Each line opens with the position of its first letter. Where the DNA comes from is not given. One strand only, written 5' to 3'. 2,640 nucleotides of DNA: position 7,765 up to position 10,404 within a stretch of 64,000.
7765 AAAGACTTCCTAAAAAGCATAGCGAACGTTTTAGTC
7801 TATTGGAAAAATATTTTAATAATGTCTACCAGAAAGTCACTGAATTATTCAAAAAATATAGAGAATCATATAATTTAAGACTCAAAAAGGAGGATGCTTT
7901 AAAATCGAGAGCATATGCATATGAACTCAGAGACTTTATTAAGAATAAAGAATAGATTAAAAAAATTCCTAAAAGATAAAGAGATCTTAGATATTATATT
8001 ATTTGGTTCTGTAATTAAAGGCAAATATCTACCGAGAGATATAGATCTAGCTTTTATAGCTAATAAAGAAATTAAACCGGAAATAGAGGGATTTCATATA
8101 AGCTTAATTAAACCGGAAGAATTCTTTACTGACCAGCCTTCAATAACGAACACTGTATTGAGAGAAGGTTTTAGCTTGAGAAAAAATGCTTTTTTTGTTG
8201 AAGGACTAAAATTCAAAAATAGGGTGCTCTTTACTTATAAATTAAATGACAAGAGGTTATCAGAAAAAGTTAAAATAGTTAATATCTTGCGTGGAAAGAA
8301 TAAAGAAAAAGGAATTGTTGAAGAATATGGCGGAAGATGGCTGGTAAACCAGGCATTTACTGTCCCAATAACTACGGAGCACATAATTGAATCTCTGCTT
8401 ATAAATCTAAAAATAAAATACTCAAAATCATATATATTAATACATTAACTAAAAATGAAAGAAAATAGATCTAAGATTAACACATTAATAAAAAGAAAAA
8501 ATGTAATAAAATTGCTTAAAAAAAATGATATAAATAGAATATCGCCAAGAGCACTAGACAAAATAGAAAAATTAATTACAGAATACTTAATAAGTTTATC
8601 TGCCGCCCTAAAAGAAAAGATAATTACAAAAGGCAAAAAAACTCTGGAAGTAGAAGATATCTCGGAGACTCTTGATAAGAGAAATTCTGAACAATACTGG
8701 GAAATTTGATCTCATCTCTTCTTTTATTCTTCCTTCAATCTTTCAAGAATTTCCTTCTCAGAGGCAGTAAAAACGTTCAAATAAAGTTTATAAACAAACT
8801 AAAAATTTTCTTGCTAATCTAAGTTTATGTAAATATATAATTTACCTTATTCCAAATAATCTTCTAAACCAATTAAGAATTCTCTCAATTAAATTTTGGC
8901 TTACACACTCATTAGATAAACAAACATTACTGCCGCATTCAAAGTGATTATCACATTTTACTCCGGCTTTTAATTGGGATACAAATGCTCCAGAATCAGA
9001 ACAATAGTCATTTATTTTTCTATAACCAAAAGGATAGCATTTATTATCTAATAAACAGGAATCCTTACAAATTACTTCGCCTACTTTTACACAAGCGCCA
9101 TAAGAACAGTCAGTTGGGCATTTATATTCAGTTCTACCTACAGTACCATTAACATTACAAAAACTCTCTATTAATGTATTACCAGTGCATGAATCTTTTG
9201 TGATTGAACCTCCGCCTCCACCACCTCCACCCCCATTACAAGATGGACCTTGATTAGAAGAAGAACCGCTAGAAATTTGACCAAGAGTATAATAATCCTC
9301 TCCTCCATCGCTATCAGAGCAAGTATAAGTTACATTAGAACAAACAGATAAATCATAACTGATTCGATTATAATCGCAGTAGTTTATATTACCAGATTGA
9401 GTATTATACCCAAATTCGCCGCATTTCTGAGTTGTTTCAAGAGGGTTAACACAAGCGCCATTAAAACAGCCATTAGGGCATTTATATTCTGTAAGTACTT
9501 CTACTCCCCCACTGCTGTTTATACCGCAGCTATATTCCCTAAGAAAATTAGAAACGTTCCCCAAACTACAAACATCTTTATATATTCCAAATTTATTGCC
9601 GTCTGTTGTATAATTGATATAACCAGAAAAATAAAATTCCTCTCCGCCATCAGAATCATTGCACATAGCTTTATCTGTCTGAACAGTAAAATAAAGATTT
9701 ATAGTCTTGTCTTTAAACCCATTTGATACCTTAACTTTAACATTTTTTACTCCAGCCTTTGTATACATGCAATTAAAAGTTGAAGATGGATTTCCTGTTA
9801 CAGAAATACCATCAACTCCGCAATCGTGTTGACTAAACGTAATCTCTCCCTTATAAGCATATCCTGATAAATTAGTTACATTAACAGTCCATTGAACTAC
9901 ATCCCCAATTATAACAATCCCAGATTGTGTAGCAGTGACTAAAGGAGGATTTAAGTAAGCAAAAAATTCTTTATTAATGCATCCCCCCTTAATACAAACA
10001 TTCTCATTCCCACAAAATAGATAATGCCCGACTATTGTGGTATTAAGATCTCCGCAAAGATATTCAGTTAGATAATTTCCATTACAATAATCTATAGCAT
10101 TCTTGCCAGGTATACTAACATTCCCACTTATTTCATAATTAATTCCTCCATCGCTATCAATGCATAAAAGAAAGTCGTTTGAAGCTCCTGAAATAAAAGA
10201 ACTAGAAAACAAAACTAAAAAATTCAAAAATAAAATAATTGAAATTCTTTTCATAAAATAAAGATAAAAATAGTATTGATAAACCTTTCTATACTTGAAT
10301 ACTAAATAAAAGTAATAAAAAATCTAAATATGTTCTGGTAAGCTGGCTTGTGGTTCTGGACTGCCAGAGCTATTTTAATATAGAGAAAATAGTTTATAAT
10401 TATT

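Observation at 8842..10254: Extracytoplasmic oxidative-folding theme: CxDSDGG-module Cys-rich secreted proteins plus a VKOR-like oxidoreductase and Sec11 signal peptidase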

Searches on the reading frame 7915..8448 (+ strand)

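Call 33: search_protein_families(library=pfam, proteins=[window:7915-8448:+], max_evalue=0.01)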
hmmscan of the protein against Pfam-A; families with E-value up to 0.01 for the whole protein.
window:7915-8448:+ (177 aa): 3 families
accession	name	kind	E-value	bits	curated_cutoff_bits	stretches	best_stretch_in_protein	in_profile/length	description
PF18765.7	Polbeta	-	8.2e-08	32.8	26.9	1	13-54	1-44/93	Polymerase beta, Nucleotidyltransferase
PF01909.29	NTP_transf_2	-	6.6e-05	23.7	21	1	13-58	2-51/93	Nucleotidyltransferase domain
PF22014.2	DUF6932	-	0.0076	17.1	27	0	10-81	40-104/142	Family of unknown function (DUF6932)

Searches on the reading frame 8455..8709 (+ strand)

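Call 71: search_protein_families(library=pfam, proteins=[window:8455-8709:+], max_evalue=0.001)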
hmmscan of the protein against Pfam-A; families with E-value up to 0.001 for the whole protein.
window:8455-8709:+ (84 aa): 1 family
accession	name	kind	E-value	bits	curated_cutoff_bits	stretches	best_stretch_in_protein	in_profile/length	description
PF00808.29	CBFD_NFYB_HMF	-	1.1e-06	29.3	21.4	1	15-71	6-63/65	Histone-like transcription factor (CBF/NF-Y) and archaeal histone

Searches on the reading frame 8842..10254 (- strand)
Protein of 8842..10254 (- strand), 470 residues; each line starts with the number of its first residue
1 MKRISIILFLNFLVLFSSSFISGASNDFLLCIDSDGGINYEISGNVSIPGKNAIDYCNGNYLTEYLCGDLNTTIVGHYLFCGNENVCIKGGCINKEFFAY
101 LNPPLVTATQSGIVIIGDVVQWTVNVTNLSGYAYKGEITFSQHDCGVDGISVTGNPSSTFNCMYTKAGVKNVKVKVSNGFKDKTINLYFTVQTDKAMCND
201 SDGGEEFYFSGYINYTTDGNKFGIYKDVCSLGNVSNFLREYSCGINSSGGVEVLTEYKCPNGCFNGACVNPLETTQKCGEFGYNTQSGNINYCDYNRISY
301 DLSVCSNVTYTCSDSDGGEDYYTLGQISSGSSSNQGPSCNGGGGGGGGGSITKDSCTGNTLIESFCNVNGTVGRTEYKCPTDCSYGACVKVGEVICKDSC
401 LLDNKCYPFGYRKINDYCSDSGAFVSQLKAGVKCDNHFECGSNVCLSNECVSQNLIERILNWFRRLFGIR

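Call 7: search_protein_families(library=pfam, proteins=[window:8842-10254:-], max_evalue=1)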
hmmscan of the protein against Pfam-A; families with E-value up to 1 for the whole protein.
window:8842-10254:- (470 aa): 0 families

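Call 14: search_protein_families(library=ncbifam, proteins=[window:8842-10254:-], max_evalue=1)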
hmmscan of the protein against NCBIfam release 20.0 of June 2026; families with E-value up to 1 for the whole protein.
window:8842-10254:- (470 aa): 0 families

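Call 52: find_encoding_contigs(protein=window:8842-10254:-, flank=2000, max_places=4)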
Protein window:8842-10254:- (470 aa): 2 contigs read that carry it; 1 place shown.
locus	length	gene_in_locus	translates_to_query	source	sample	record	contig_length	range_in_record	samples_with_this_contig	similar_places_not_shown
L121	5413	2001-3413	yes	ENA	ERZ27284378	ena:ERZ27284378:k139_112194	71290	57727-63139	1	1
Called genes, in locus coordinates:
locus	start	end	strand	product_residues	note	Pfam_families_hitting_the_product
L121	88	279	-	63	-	-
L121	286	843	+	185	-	-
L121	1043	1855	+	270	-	-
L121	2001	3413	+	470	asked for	-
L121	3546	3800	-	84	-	PF00808:CBFD_NFYB_HMF (weak)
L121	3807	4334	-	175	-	PF18765:Polbeta (weak)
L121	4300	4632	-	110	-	-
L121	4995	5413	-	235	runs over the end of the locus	-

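Call 53: list_cluster_members(proteins=[window:8842-10251:-, window:20982-22313:+, window:38019-38417:+])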
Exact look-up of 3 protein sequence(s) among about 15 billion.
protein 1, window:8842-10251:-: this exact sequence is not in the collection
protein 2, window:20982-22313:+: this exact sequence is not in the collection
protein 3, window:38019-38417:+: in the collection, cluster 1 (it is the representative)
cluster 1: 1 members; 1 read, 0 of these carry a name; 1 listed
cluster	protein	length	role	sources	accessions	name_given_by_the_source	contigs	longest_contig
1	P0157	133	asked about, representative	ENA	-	-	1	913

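Call 72: predict_structure(alignment_id=A5)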
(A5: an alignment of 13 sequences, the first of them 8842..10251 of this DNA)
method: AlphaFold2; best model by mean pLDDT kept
length: 469 residues; sequences in the alignment: 13
mean_pLDDT: 63.2   pTM: 0.29
mean pLDDT of the five models: 63.2, 63.0, 62.8, 62.1, 60.6
residues with pLDDT >= 90: 56; 70-90: 186; 50-70: 62; < 50: 165
segments of 3 or more residues with pLDDT < 50: 19-27, 101-194, 270-309, 330-347
pLDDT, mean of each block of 10 residues (from residue 1): 66 57 50 79 83 90 84 86 85 71 33 27 33 33 29 33 36 42 40 57 74 62 73 69 61 77 70 32 30 29 36 73 72 38 47 90 82 89 80 72 85 86 88 91 91 86 75
secondary structure, 60 per line:
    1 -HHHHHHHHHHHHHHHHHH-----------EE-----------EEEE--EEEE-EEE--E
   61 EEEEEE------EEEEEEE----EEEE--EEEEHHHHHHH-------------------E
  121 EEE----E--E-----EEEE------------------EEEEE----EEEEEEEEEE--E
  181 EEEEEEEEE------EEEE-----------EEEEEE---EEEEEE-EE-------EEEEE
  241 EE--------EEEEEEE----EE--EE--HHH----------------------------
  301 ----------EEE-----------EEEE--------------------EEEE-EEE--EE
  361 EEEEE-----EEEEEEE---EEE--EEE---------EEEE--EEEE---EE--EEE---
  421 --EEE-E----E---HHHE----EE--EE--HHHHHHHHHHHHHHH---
elements in order: H2-19 E44-47 E50-53 E55-57 E60-66 E73-79 E84-87 E90-93 H94-100 E120-123 E137-140 E159-163 E168-177 E180-189 E196-199 E211-216 E220-225 E236-242 E251-257 E311-313 E325-328 E349-352 E354-356 E359-365 E371-377 E381-383 E386-388 E398-401 E404-407 E415-417 E423-425 H452-466

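Call 74: fold_search(model_id=the predicted structure, library=pdb)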
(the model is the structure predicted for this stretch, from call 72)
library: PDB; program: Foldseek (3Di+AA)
matches with E <= 10: 467; with E <= 0.001: 0
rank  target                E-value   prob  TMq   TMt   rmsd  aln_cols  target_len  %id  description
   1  9saf_A                1.8e-01  0.05  0.08  0.06  23.5       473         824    8  Ternary PROTAC-mediated complex of BRD4-BD1/CRBN/DDB1 and JQ1-AcQ bifunctional degrader (released 2025-10-01)
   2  3ggr_C                2.4e-01  0.09  0.07  0.12  27.3       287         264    8  Crystal Structure of the Human Rad9-Hus1-Rad1 complex (released 2009-06-16)
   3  9q2d_C                2.7e-01  0.08  0.08  0.06  21.8       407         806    8  Cryo-EM structure of ternary complex Ikaros-ZF2:CC-885:CRBN:DDB1 (molecular glue degrader) (released 2025-10-01)
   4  9oty_A                2.8e-01  0.10  0.08  0.05  22.2       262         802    8  DDB1-CRBN with CK1 alpha, SB-405483, and DEG-47: composite map and model submission (released 2025-11-19)
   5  6ud7_B                3.9e-01  0.04  0.08  0.06  24.2       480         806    8  Crystal structure of full-length human DCAF15-DDB1(deltaBPB)-DDA1-RBM39 in complex with indisulam (released 2019-12-18)
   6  6bn8_A                4.3e-01  0.08  0.08  0.05  22.7       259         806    9  Crystal structure of DDB1-CRBN-BRD4(BD1) complex bound to dBET55 PROTAC. (released 2018-06-06)
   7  9hpi_A                4.7e-01  0.08  0.08  0.05  22.2       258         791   10  Cryo-EM structure of DDB1dB-CRBN-MRT-0031619, conformation 1 (released 2025-12-03)
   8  9e2u_G                5.0e-01  0.07  0.09  0.06  21.0       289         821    9  Crystal structure of DDB1-CRBN-ALV1 complex bound to triple ZnF of Helios (IKZF2 ZF1-3) (released 2025-09-03)
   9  6td3_A                5.0e-01  0.03  0.08  0.06  26.9       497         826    9  Structure of DDB1 bound to CR8-engaged CDK12-cyclinK (released 2020-06-17)
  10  9e2u_C                5.5e-01  0.07  0.09  0.06  21.0       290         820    9  Crystal structure of DDB1-CRBN-ALV1 complex bound to triple ZnF of Helios (IKZF2 ZF1-3) (released 2025-09-03)
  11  8d7v_A                6.1e-01  0.09  0.08  0.04  22.3       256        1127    8  Cereblon~DDB1 bound to CC-92480 with DDB1 in the twisted conformation (released 2022-07-20)
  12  9e2u_I                6.1e-01  0.07  0.09  0.06  21.1       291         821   10  Crystal structure of DDB1-CRBN-ALV1 complex bound to triple ZnF of Helios (IKZF2 ZF1-3) (released 2025-09-03)
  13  9bjz_A                6.1e-01  0.04  0.07  0.05  21.0       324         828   10  Structure of the human DDD-Ube2e2 complex (released 2025-03-05)
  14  9e2u_A                6.8e-01  0.03  0.08  0.06  24.8       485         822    9  Crystal structure of DDB1-CRBN-ALV1 complex bound to triple ZnF of Helios (IKZF2 ZF1-3) (released 2025-09-03)
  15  7oxx_C                7.1e-01  0.10  0.06  0.17  23.6       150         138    8  CrabP2 mutant R30AK31A (released 2022-07-13)
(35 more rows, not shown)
